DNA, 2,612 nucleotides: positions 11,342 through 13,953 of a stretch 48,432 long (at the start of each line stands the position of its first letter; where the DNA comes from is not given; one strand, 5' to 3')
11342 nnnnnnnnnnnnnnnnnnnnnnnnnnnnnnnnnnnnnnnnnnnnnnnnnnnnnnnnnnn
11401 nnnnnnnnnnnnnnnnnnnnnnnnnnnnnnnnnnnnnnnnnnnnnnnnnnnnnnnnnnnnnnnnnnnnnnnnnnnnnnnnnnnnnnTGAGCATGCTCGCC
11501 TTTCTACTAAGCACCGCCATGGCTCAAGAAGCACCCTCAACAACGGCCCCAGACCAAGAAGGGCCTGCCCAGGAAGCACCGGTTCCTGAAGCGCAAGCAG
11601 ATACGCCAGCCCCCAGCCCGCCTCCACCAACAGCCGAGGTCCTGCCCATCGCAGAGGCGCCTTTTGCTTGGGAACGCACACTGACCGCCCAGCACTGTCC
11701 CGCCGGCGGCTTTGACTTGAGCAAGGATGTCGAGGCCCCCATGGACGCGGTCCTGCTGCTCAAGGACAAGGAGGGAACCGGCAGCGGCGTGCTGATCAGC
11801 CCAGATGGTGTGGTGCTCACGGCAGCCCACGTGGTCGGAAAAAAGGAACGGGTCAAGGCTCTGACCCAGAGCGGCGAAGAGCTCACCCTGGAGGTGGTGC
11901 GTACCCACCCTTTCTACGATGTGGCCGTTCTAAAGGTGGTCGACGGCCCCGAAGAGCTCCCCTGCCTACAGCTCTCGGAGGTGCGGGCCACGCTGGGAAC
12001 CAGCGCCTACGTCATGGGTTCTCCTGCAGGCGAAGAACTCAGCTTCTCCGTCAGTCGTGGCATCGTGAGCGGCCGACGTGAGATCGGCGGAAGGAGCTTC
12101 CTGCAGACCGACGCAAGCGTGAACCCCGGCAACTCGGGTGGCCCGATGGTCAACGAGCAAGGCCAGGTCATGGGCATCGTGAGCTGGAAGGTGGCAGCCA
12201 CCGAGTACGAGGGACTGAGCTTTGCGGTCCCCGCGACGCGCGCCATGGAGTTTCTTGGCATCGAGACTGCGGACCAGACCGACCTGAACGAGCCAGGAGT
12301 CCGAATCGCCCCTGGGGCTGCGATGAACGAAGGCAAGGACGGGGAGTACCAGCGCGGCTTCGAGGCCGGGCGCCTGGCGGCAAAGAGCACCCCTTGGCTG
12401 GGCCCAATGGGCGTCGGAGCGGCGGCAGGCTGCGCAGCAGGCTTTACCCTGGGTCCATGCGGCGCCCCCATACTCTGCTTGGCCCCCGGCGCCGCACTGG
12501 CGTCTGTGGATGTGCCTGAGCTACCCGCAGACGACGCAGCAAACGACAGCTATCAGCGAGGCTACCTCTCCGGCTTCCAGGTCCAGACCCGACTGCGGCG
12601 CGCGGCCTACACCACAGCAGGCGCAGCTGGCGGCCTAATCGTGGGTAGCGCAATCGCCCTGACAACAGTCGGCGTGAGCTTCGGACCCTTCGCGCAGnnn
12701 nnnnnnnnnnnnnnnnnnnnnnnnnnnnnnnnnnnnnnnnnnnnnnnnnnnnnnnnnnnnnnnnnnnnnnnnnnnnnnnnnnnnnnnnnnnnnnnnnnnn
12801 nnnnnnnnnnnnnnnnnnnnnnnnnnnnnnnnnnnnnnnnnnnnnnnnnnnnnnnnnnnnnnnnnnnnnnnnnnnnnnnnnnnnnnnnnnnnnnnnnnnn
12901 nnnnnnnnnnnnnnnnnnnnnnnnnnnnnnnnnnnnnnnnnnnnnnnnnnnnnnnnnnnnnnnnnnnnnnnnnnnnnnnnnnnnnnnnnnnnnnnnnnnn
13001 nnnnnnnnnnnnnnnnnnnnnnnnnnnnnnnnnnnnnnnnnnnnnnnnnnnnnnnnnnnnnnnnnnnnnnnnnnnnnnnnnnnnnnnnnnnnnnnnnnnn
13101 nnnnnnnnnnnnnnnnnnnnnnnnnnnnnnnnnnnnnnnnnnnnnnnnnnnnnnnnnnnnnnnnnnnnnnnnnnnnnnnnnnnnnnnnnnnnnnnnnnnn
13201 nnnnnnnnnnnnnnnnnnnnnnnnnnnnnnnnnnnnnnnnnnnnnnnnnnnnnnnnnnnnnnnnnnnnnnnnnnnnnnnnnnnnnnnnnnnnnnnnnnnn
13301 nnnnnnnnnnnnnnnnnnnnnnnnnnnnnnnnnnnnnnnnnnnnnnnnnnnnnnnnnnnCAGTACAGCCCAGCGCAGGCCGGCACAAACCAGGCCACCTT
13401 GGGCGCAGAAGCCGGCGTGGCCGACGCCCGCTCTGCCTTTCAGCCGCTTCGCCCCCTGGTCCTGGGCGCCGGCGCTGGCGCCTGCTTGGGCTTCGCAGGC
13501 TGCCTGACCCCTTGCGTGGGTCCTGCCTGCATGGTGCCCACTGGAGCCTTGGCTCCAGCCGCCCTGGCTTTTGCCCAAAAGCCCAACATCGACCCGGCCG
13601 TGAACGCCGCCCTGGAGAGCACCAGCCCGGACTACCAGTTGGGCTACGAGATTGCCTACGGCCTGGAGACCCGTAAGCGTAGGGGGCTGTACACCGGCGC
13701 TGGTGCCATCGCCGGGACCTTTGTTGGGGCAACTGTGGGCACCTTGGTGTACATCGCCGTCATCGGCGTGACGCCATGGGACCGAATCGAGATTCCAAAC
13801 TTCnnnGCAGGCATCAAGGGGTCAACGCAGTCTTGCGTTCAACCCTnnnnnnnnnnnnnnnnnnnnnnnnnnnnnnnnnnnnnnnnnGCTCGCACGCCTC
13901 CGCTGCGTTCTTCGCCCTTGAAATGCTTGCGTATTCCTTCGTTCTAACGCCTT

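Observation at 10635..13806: Three coupled secreted proteins share an unrecognised Cys-containing C-terminal two-helix membrane module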

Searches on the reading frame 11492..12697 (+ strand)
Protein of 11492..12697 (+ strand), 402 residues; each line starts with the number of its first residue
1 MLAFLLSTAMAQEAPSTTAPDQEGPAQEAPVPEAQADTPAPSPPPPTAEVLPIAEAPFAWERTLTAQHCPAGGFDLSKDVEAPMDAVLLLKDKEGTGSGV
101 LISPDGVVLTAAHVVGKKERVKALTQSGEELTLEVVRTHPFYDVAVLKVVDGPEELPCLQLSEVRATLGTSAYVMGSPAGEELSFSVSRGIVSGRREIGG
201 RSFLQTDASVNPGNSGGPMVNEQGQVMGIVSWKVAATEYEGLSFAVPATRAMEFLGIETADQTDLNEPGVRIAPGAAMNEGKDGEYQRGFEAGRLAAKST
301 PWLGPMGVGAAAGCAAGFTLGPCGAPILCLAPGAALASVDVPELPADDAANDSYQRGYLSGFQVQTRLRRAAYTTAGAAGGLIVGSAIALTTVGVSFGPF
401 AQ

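Call 3: search_protein_families(library=pfam, proteins=[window:11492-12697:+], max_evalue=1)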
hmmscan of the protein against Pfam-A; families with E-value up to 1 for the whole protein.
window:11492-12697:+ (402 aa): 5 families
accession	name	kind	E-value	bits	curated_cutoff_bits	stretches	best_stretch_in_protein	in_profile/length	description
PF13365.12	Trypsin_2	-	2.3e-31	109.9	27.6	1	97-229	1-144/144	Trypsin-like peptidase domain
PF00089.32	Trypsin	-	2.5e-17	63.9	20.6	1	82-252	12-217/220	Trypsin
PF10459.15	Peptidase_S46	-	2.3e-05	23.7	22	2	80-115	35-67/698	Peptidase S46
PF05579.19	Peptidase_S32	-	0.0018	18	24.7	1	95-229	114-224/297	Equine arteritis virus serine endopeptidase S32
PF00949.27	Peptidase_S7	-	0.22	11.8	20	1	200-234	83-117/131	Peptidase S7, Flavivirus NS3 serine protease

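Call 4: search_protein_families(library=ncbifam, proteins=[window:11492-12697:+], max_evalue=1)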
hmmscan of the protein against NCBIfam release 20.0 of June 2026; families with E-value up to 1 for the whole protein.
window:11492-12697:+ (402 aa): 13 families
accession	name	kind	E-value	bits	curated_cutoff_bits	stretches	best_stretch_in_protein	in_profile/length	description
TIGR02037.1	degP_htrA_DO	subfamily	1.1e-37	130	416.2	1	92-255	57-224/434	Do family serine endopeptidase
NF041521.1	HhoA_HhoB_HtrA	equivalog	3.8e-31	108.6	450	1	92-253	54-218/335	HhoA/HhoB/HtrA family serine endopeptidase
NF047968.1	SerProtHtrA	equivalog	8.9e-31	107.5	470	1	88-251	80-249/357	serine protease HtrA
TIGR02038.1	protease_degS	equivalog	7.5e-25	87.8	422.95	1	94-254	77-242/351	outer membrane-stress sensor serine endopeptidase DegS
NF053637.1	SerProtHtrAspr2045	equivalog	1.4e-22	80.2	650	1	96-253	104-277/394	serine protease HtrA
NF008147.1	PRK10898.1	equivalog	2e-21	76.5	408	1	95-253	78-242/352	outer membrane-stress sensor serine endopeptidase DegS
NF033740.0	MarP_fam_protase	equivalog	2.7e-21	76.1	250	1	94-232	210-353/390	MarP family serine protease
NF040960.1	MamE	equivalog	1.5e-18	66.8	800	1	93-255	120-290/659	magnetosome formation protease MamE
NF007526.1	PRK10139.1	equivalog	1.2e-17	63.7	756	1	91-253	87-254/456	serine endoprotease DegQ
NF050055.1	SerProtHtrAMycob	equivalog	3.2e-14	52.7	800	1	91-249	223-397/502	serine protease HtrA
NF008189.1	PRK10942.1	equivalog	7.7e-14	51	720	1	95-248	113-271/477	serine endoprotease DegP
NF040961.1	MamO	equivalog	4.7e-13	48.3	800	1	95-249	98-258/648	magnetosome protein MamO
NF050173.1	tryp_MXAN_2756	equivalog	0.0026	17.5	200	1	75-152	29-104/199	MXAN_2756 family trypsin-like serine endoprotease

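Call 10: find_related_loci(query=window:11492-12697:+, collection=genome_contigs, flank=6000)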
Query window:11492-12697:+ (402 aa) in genome_contigs; peptide patterns used: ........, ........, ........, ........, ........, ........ (x = any residue, [..] = any of these).
89 stretches matched a pattern; 4 encode a relative of the query (tblastn E <= 1e-3); 4 distinct loci.
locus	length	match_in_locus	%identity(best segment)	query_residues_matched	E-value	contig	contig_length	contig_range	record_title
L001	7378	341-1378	83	55-401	0e+0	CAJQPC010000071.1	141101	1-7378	uncultured bacterium isolate 3_20180319_Bin_20180319_Bin_29_sub_1 genome assembly, contig: c_000019477170, whole genome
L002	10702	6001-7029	72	58-401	1e-157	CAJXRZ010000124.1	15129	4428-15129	MAG TPA_asm: uncultured proteobacterium isolate SRR3933377_bin.20_MetaBAT_v2.12.1_MAG genome assembly, contig: NODE_928_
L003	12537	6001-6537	33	95-290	5e-23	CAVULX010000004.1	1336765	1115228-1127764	MAG: uncultured Parachlamydiaceae bacterium isolate MFD06435.bin.2.181 genome assembly, contig: contig_6278, whole genom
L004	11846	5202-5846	33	97-298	1e-19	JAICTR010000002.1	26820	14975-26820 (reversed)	MAG: Burkholderiales bacterium isolate GZL_ISSM_2_bin.18 k141_2410161_length_26820_cov_33.1399, whole genome shotgun seq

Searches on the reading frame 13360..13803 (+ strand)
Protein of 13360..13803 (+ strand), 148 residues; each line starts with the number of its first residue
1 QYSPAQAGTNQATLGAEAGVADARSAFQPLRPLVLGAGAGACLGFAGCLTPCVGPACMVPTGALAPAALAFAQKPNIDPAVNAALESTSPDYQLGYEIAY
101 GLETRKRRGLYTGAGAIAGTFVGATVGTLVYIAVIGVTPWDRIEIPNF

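Call 36: search_solved_structures(query=A5, max_evalue=10)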
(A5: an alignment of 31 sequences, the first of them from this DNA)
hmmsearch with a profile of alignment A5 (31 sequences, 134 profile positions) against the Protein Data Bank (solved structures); distinct sequences matched with E-value up to 10: 9.
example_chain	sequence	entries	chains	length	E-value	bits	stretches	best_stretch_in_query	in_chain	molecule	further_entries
8fbd_B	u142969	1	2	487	1.2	12.1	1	28-77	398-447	Neurotoxin complex component Orf-X3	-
6yhi_A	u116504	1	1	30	2.3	11.2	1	105-127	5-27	Amyloid-beta precursor protein G38L mutant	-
9zpo_A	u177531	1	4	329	2.5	11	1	29-65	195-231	Intermediate conductance calcium-activated potassium channel protein 4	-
8xw5_A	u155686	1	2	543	4.2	10.3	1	15-71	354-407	Aspartate/alanine antiporter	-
8y1x_A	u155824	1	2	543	4.2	10.3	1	15-71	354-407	Aspartate/alanine antiporter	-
9oqy_A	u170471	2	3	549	4.3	10.3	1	15-71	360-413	Aspartate/alanine antiporter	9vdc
9veb_A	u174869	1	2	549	4.3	10.3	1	15-71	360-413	Aspartate/alanine antiporter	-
9zpt_A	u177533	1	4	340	9.3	9.2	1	36-65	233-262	Intermediate conductance calcium-activated potassium channel protein 4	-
9zrl_A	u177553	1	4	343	9.5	9.2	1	36-65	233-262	Intermediate conductance calcium-activated potassium channel protein 4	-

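Call 37: search_protein_families(library=phrogs, proteins=[window:13360-13803:+], max_evalue=0.1)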
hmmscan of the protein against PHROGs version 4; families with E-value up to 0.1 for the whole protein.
window:13360-13803:+ (148 aa): 0 families

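Call 41: predict_structure(alignment_id=A5)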
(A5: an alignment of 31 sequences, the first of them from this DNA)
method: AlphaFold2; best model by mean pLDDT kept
length: 141 residues; sequences in the alignment: 31
mean_pLDDT: 87.4   pTM: 0.73
mean pLDDT of the five models: 87.4, 85.3, 84.7, 84.7, 82.7
residues with pLDDT >= 90: 70; 70-90: 64; 50-70: 7; < 50: 0
segments of 3 or more residues with pLDDT < 50: none
pLDDT, mean of each block of 10 residues (from residue 1): 90 95 91 85 69 77 87 94 96 95 91 90 89 77 65
secondary structure, 60 per line:
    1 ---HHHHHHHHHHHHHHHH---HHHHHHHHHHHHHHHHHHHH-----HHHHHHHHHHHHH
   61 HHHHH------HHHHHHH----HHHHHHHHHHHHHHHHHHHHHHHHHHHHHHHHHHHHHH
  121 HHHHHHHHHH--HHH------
elements in order: H4-19 H23-42 H48-65 H72-78 H83-130

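Call 46: fold_search(model_id=the predicted structure, library=pdb)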
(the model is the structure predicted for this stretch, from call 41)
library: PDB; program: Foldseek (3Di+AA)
matches with E <= 10: 25; with E <= 0.001: 0
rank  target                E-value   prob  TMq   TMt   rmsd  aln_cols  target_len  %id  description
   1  9lut_L                3.0e+00  0.15  0.31  0.34  10.8       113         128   22  PSI-LHCI supercomplex binding with 4 Lhcas from M. polymorpha (released 2026-02-18)
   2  8am5_l                3.5e+00  0.23  0.35  0.35   9.9       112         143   19  RCII/PSI complex, class 3 (released 2023-08-16)
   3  9mgz_L                3.9e+00  0.23  0.36  0.41   9.5       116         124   14  Dunaliella tertiolecta PSI-LHCI-TIDI1 supercomplex (released 2025-06-25)
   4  6tra_L                4.3e+00  0.08  0.28  0.27  12.1       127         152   16  Cryo- EM structure of the Thermosynechococcus elongatus photosystem I in the presence of cytochrome c6 (released 2020-09-16)
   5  8q3v_c                4.3e+00  0.06  0.22  0.14  21.6       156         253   16  Cryo-EM structure of the methanogenic Na+ translocating N5-methyl-H4MPT:CoM methyltransferase complex (released 2024-07-10)
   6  7bgi_L                4.5e+00  0.16  0.34  0.38  10.6       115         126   17  Photosystem I of a temperature sensitive mutant Chlamydomonas reinhardtii (released 2021-12-08)
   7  9v2a_A                4.5e+00  0.09  0.31  0.19  14.8       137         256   18  The Chlamydomonas reinhardtii bicarbonate transporter LciA (released 2025-11-26)
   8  8q3v_C                4.5e+00  0.06  0.23  0.15  21.5       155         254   17  Cryo-EM structure of the methanogenic Na+ translocating N5-methyl-H4MPT:CoM methyltransferase complex (released 2024-07-10)
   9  7y8a_L                4.7e+00  0.12  0.33  0.32  10.7       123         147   16  Cryo-EM structure of cryptophyte photosystem I (released 2023-04-12)
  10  8vu3_L                5.2e+00  0.08  0.28  0.27  10.6       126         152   15  Cryo-EM structure of cyanobacterial PSI with bound platinum nanoparticles (released 2024-10-30)
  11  7y7b_L                6.1e+00  0.09  0.33  0.32   9.0       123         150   14  Cryo-EM structure of cryptophyte photosystem I (released 2023-04-12)
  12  4l6v_8                6.4e+00  0.14  0.38  0.35  10.1       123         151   20  Crystal structure of a virus like photosystem I from the cyanobacterium Synechocystis PCC 6803 (released 2014-02-05)
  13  9kz9_L                6.4e+00  0.09  0.31  0.29  11.1       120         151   17  Cryo-EM structure of PSI-ACPI from Rhodomonas sp. NIES-2332 at 2.08 angstroms resolution (released 2025-11-26)
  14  9mh1_L                6.7e+00  0.14  0.35  0.39   8.1       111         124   19  Dunaliella tertiolecta PSI-LHCI supercomplex (released 2025-06-25)
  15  6jeo_aL               7.1e+00  0.14  0.39  0.39   9.2       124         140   14  Structure of PSI tetramer from Anabaena (released 2019-11-13)
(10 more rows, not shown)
